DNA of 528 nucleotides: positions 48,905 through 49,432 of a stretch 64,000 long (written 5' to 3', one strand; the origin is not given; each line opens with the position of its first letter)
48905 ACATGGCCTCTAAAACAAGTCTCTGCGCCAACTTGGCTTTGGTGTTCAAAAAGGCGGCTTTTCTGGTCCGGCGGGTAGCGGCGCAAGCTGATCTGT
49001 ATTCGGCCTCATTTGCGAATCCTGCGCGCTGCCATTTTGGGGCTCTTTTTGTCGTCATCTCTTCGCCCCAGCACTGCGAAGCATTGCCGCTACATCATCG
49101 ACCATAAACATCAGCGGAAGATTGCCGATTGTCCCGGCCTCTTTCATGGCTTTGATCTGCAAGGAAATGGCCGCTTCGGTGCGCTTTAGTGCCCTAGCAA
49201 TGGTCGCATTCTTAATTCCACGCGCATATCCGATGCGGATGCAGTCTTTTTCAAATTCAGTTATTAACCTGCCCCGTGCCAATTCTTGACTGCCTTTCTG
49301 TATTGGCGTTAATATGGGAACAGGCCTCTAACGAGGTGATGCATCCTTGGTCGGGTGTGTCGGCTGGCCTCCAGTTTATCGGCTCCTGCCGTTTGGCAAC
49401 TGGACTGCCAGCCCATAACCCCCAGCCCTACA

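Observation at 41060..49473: Complete 8.4-kb tailless double-jelly-roll prophage with no integrase, sitting in the chromosomal dif site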

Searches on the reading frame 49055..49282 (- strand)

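Call 3: search_protein_families(library=pfam, proteins=[window:49055-49282:-], max_evalue=0.1)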
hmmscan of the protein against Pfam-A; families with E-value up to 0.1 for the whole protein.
window:49055-49282:- (75 aa): 2 families
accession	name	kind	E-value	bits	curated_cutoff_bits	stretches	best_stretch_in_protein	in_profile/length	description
PF13936.12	HTH_38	-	0.014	15.5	27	1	7-40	5-38/44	Helix-turn-helix domain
PF01047.28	MarR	-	0.077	13.3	24.6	0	17-52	12-47/59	MarR family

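Call 4: search_protein_families(library=phrogs, proteins=[window:49055-49282:-], max_evalue=0.1)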
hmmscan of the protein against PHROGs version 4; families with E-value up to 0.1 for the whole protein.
window:49055-49282:- (75 aa): 1 family
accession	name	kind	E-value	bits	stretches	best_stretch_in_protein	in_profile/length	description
phrog_323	-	transcription regulation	0.073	13.6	1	19-51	109-140/319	transcriptional regulator, D5-like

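Call 72: search_protein_families(library=ncbifam, proteins=[window:49055-49282:-], max_evalue=0.05)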
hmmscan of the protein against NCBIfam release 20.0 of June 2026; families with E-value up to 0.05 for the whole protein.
window:49055-49282:- (75 aa): 1 family
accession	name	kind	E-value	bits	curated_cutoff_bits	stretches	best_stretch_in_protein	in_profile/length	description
NF007935.0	PRK10651.1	equivalog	0.047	12.9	250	0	7-46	156-194/216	two-component system response regulator NarL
